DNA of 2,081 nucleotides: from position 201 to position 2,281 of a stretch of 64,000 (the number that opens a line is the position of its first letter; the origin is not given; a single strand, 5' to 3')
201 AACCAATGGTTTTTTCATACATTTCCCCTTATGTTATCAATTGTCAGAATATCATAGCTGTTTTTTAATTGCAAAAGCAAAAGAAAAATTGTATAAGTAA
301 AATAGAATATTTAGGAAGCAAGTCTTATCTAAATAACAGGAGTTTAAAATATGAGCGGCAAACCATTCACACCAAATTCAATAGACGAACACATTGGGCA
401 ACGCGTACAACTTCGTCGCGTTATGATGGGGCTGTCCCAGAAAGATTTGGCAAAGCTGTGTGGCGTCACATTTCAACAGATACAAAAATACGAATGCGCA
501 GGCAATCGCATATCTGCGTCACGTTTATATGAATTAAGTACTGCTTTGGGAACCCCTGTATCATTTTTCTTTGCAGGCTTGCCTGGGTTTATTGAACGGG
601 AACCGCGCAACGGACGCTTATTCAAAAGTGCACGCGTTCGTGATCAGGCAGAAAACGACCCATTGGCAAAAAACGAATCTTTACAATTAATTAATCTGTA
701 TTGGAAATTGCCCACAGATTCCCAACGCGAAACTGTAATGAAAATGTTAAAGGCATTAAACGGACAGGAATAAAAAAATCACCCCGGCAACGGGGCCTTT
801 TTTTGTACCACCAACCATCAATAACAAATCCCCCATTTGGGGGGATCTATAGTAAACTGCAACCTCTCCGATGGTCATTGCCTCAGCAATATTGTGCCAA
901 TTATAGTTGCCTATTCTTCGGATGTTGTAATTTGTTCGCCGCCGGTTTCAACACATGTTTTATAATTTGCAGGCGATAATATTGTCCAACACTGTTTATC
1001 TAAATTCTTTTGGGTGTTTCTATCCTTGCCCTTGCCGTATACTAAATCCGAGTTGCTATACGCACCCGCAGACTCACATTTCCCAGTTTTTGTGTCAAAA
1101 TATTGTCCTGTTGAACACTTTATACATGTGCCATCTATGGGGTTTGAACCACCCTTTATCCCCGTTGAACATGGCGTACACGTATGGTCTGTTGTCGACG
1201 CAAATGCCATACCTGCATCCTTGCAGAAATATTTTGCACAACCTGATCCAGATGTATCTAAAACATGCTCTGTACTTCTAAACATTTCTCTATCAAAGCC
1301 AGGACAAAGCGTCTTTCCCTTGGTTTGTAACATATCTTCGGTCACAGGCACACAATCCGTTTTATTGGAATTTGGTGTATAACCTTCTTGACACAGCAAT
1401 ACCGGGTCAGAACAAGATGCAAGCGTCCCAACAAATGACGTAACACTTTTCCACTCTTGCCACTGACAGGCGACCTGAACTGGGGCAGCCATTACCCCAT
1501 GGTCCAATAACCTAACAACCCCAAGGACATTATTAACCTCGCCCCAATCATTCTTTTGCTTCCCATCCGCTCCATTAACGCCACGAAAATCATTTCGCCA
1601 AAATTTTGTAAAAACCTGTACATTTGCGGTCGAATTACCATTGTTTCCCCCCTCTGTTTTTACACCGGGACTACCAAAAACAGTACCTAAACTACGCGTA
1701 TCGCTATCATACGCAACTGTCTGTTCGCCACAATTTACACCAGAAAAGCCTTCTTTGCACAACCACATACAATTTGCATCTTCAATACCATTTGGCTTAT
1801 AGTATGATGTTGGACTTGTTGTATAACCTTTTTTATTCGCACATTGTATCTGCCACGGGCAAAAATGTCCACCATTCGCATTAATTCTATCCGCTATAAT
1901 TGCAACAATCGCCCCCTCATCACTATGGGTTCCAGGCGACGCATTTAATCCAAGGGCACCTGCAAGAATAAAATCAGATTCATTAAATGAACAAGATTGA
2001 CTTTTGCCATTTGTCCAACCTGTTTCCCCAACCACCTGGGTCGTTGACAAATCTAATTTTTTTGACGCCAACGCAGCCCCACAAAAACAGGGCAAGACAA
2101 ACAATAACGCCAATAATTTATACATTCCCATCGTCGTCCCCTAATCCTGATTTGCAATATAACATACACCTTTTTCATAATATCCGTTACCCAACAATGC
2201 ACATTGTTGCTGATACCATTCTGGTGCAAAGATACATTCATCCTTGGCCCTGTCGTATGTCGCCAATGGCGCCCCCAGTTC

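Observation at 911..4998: Operon of two large Cys-rich secreted proteins, one with an EGF-like motif and one with Ser/Arg-rich degenerate repeats, plus a small cytoplasmic ORF, replacing the usual dcw genes downstream of rsmH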

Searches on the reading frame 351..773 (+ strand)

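Call 3: search_protein_families(library=pfam, proteins=[window:351-773:+], max_evalue=1)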
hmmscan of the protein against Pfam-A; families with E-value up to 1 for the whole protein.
window:351-773:+ (140 aa): 8 families
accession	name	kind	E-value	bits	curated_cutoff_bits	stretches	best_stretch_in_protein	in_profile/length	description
PF01381.28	HTH_3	-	1.7e-11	44.4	23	1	22-72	4-54/55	Helix-turn-helix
PF13560.12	HTH_31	-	0.00015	22.4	27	1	15-69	2-57/64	Helix-turn-helix domain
PF13443.12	HTH_26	-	0.0078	16.9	22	1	26-68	9-52/63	Cro/C1-type HTH DNA-binding domain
PF13518.12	HTH_28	-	0.014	15.9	25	1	21-46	6-31/52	Helix-turn-helix domain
PF13744.12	HTH_37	-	0.027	14.7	27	1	19-70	23-75/80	Helix-turn-helix domain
PF13545.12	HTH_Crp_2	-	0.036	14.5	27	0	23-42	18-37/70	Crp-like helix-turn-helix domain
PF12844.13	HTH_19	-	0.047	14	30.2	1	16-67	1-52/64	Helix-turn-helix domain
PF15943.11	YdaS_toxin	-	0.057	13.7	30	1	29-65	10-46/65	Bacterial toxin YdaS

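Call 4: search_protein_families(library=ncbifam, proteins=[window:351-773:+], max_evalue=1)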
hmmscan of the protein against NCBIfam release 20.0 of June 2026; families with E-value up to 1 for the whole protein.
window:351-773:+ (140 aa): 11 families
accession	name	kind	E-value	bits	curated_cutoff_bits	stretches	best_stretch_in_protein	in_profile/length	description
NF047948.1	male_kill_WMK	equivalog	5e-10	39.3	300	1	10-71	1-62/300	WO male-killing family protein Wmk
NF007257.0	PRK09706.1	subfamily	1.1e-08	34.9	101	1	13-132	4-111/135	transcriptional repressor DicA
TIGR03070.1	couple_hipB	subfamily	2.9e-07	30.3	71.65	1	14-67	2-55/58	type II toxin-antitoxin system Y4mF family antitoxin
NF006015.0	PRK08154.1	subfamily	2e-05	23.9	204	1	10-71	26-87/314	anaerobic benzoate catabolism transcriptional regulator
NF041951.1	phage_RstR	subfamily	2.1e-05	24.7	80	1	15-66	3-54/108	RstR family transcriptional repressor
NF052239.1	antitox_spr1629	equivalog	0.00014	21.1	335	1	15-75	3-63/377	spr1629 family repressor/antitoxin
TIGR03830.1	CxxCG_CxxCG_HTH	subfamily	0.00033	20.5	61.8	1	15-52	66-103/127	type II TA system antitoxin MqsA family protein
NF007408.0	PRK09943.1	equivalog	0.00089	18.9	211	1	15-75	8-68/185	HTH-type transcriptional regulator PuuR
NF040522.1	VC1465_fam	subfamily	0.0032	17.5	70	1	21-57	3-39/111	VC1465 family Xer recombination activation factor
NF003162.0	PRK04140.1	equivalog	0.0082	15.2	263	1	16-70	128-182/317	transcriptional regulator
NF007481.0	PRK10072.1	equivalog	0.069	13.6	110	1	19-58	39-77/96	HTH-type transcriptional regulator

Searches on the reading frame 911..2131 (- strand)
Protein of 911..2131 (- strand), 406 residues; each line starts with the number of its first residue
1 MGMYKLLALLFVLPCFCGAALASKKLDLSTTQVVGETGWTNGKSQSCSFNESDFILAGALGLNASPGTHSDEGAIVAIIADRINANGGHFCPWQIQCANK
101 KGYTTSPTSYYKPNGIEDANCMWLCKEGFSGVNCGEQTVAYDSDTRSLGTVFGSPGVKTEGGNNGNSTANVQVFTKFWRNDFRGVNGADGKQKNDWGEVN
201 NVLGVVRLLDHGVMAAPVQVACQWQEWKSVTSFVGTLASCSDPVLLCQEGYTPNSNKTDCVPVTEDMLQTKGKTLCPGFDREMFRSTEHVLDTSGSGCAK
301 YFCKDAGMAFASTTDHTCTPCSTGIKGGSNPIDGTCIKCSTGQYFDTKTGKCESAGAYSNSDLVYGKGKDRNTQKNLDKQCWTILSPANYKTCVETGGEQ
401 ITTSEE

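Call 3: search_protein_families(library=pfam, proteins=[window:911-2131:-], max_evalue=1)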
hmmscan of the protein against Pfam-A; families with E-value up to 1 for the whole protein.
window:911-2131:- (406 aa): 1 family
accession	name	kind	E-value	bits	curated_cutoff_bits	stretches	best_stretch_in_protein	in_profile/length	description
PF12662.13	cEGF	-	0.072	13.4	26.6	1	247-265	6-24/24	Complement Clr-like EGF-like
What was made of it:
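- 1337..1393 (-): Second C-x2-G-Y...C stretch (o406 residues 247-265). This is the only place where Pfam reports a cEGF hit, and the hit is below threshold. cEGF E = 0.072, 13.4 bits, cut-off 26.6 (call 3).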

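Call 4: search_protein_families(library=ncbifam, proteins=[window:911-2131:-], max_evalue=1)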
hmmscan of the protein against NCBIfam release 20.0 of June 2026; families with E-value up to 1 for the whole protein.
window:911-2131:- (406 aa): 0 families

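Call 9: find_homologous_proteins(query=window:911-2131:-)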
Query window:911-2131:- (406 aa): 17 proteins with E <= 0.001 among 6455 candidates.
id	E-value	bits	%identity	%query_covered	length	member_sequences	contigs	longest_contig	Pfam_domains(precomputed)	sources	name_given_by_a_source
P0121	2.2e-246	836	87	100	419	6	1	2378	-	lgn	-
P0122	3.1e-174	598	64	98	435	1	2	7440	-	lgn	-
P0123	1.5e-92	329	46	87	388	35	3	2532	-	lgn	-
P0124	2.1e-91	325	45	87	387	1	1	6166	-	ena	-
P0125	5.9e-87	310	41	98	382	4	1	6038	-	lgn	-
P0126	5.4e-84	301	40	96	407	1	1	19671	-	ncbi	-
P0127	2.4e-83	298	43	86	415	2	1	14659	-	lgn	-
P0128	4.1e-83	298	42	85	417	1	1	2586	-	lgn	-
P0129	5.2e-81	291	41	90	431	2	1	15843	-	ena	-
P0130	1.8e-80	289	40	98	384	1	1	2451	-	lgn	-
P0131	5.4e-80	287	39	96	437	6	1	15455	-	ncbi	-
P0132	9.8e-80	287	41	86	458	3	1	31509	-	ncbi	-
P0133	5.2e-79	284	38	96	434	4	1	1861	-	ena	-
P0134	3.4e-78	282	39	84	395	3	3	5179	-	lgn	-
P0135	7.1e-77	277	39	96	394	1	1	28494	-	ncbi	-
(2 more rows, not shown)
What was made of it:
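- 911..2131 (-): 406-aa exported cysteine-rich, beta-rich protein ('o406'). Signal peptide is residues 1-22. It has 20 mature cysteines, 18 of them invariant. It is the fastest-evolving gene of the locus. 17 homologues at 38-87% identity (call 9).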

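Call 23: predict_structure(alignment_id=A2)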
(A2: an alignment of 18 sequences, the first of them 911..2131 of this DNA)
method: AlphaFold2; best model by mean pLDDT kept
length: 406 residues; sequences in the alignment: 18
mean_pLDDT: 77.2   pTM: 0.67
mean pLDDT of the five models: 77.2, 75.5, 74.6, 70.2, 65.7
residues with pLDDT >= 90: 118; 70-90: 191; 50-70: 44; < 50: 53
segments of 3 or more residues with pLDDT < 50: 1-36, 40-45, 401-406
pLDDT, mean of each block of 10 residues (from residue 1): 37 30 31 44 53 82 82 90 89 87 78 89 93 89 85 90 78 66 51 64 90 89 72 81 90 91 91 87 92 85 93 91 87 91 84 73 82 80 79 74 37
secondary structure, 60 per line:
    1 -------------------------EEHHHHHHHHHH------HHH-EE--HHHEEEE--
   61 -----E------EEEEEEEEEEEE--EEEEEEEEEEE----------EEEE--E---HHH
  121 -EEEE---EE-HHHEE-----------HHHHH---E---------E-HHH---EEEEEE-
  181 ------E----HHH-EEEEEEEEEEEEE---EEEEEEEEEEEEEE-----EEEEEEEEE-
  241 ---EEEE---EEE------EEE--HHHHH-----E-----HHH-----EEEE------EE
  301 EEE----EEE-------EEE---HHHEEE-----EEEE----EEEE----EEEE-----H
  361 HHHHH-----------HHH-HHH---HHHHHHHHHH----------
elements in order: H28-37 E55-58 E73-84 E87-97 E108-111 E122-125 H148-152 E174-179 E196-208 E212-225 E231-239 E244-247 E251-253 E260-262 H265-269 E289-292 E299-303 E308-310 E318-320 E327-329 E335-338 E343-346 E351-354 H360-365 H387-396
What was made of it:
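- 911..2131 (-): AlphaFold2 mean pLDDT 77 (call 23).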

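Call 36: search_solved_structures(query=A2, max_evalue=10)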
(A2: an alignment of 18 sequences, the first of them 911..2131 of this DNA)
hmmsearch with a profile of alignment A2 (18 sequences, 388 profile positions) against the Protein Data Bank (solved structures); distinct sequences matched with E-value up to 10: 0.

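Call 54: fold_search(model_id=the predicted structure, library=pdb)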
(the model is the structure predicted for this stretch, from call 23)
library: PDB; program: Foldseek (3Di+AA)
matches with E <= 10: 288; with E <= 0.001: 0
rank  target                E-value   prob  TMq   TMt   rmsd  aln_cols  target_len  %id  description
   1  8x0f_A                1.8e-01  0.14  0.10  0.06  16.6       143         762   11  Human FL Metabotropic glutamate receptor 5, mGlu5-5M with quisqualate and PAM VU29 (released 2024-11-06)
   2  8x0g_A                2.1e-01  0.14  0.11  0.07  16.1       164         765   11  Human FL Metabotropic glutamate receptor 5, mGlu5-5M with quisqualate, Acc conformation (purified with PAM VU0409551 b (released 2024-11-06)
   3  6n50_A                2.4e-01  0.12  0.10  0.08  15.9       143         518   11  Metabotropic Glutamate Receptor 5 Extracellular Domain in Complex with Nb43 and L-quisqualic acid (released 2019-01-23)
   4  8x0e_A                2.7e-01  0.11  0.10  0.06  16.6       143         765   12  Human FL Metabotropic glutamate receptor 5, mGlu5-5M with agonist and PAM, W785A mutant (released 2024-11-06)
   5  8x0c_A                2.7e-01  0.10  0.09  0.06  16.4       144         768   12  Human FL Metabotropic glutamate receptor 5, mGlu5-5M with quisqualate and VU0424465, conformer 1 (released 2024-11-06)
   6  2e4u_A                3.2e-01  0.11  0.09  0.08  14.8       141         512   13  Crystal structure of the extracellular region of the group II metabotropic glutamate receptor complexed with L-glutama (released 2007-02-27)
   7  8jcw_3                3.2e-01  0.11  0.09  0.06  14.8       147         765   13  Cryo-EM structure of mGlu2-mGlu3 heterodimer in presence of LY341495 and NAM563 (dimerization mode I) (released 2023-06-21)
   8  6a3w_C                3.4e-01  0.11  0.11  0.22  10.5       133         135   16  Complex structure of 4-1BB and utomilumab (released 2018-10-10)
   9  8gye_A                3.4e-01  0.11  0.11  0.21  11.6       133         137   17  Crystal Structure of the 4-1BB in complex with ZG033 Fab (released 2023-09-27)
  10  8t7h_A                4.0e-01  0.11  0.10  0.06  16.0       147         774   12  Quis-bound intermediate mGlu5 (released 2023-10-11)
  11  2e4u_B                4.3e-01  0.10  0.10  0.08  14.6       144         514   13  Crystal structure of the extracellular region of the group II metabotropic glutamate receptor complexed with L-glutama (released 2007-02-27)
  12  2e4v_B                4.3e-01  0.10  0.10  0.08  14.6       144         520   13  Crystal structure of the extracellular region of the group II metabotropic glutamate receptor complexed with DCG-IV (released 2007-02-27)
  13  6pe8_U                4.8e-01  0.10  0.12  0.22  14.2       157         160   17  Crystal structure of CD40/ABBV-323 FAB complex (released 2019-08-14)
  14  8x0b_A                4.8e-01  0.09  0.09  0.05  15.8       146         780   12  Human FL Metabotropic glutamate receptor 5, mGlu5-5M with Quisqualate and VU0424465 (released 2024-11-06)
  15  2e4v_A                4.8e-01  0.08  0.09  0.08  14.7       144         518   13  Crystal structure of the extracellular region of the group II metabotropic glutamate receptor complexed with DCG-IV (released 2007-02-27)
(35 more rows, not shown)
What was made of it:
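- On TNFR / furin-like cysteine-rich repeats: The top Foldseek hits are of this class, but at E 0.18-2 and probability at most 0.18 (call 54).
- The top Foldseek hits, though weak, are all eukaryotic Cys-rich domains: mGluR/CaSR and the TNF receptor family (call 54).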

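Call 55: search_protein_families(library=pfam, alignment_id=A2, max_evalue=1)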
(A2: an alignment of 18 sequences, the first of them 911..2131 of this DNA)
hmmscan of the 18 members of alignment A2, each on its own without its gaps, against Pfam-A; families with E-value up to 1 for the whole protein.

A. member 1, window:911-2131:- (406 aa): 1 family
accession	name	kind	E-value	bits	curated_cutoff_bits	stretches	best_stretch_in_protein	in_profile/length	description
PF12662.13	cEGF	-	0.072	13.4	26.6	1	247-265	6-24/24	Complement Clr-like EGF-like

B. families by the number of members that match (of 18 scanned): 9 families
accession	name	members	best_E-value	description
PF12662.13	cEGF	4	0.06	Complement Clr-like EGF-like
PF11703.13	UPF0506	4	0.15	UPF0506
PF01391.23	Collagen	1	0.0013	Collagen triple helix repeat (20 copies)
PF06262.17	Zincin_1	1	0.18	Zincin-like metallopeptidase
PF13920.12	zf-C3HC4_3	1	0.19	Zinc finger, C3HC4 type (RING finger)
PF09257.16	BCMA-Tall_bind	1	0.41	BCMA, TALL-1 binding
PF24022.1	DUF7334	1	0.46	Family of unknown function (DUF7334)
PF22110.2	TFIIIA_zf-C2H2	1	0.47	TFIIIA, beta-beta-alpha zinc finger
PF22490.1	EndA_linker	1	0.96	tRNA-splicing endonuclease, linker domain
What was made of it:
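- On TNFR / furin-like cysteine-rich repeats: There is no Pfam hit (call 55).
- Closest known: TNF-receptor and class-C GPCR cysteine-rich domains. Different: There is no sequence-profile match (calls 36, 55).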

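Call 80: search_protein_families(library=padloc, proteins=[window:911-2131:-], max_evalue=0.1)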
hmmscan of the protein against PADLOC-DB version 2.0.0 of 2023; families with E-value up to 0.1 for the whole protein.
window:911-2131:- (406 aa): 1 family
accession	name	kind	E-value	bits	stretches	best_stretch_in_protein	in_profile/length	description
PDLC00734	PycC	-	0.02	12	1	117-197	49-128/374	Pycsar cyclase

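Call 81: search_protein_families(library=phrogs, proteins=[window:911-2131:-], max_evalue=0.1)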
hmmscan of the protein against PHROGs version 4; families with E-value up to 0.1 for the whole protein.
window:911-2131:- (406 aa): 0 families

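Call 91: search_dna_similar(query=window:911-2131:-, collection=phages, mode=protein, max_evalue=0.001, max_rows=5)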
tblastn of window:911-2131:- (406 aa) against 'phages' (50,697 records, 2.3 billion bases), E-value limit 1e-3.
No match.
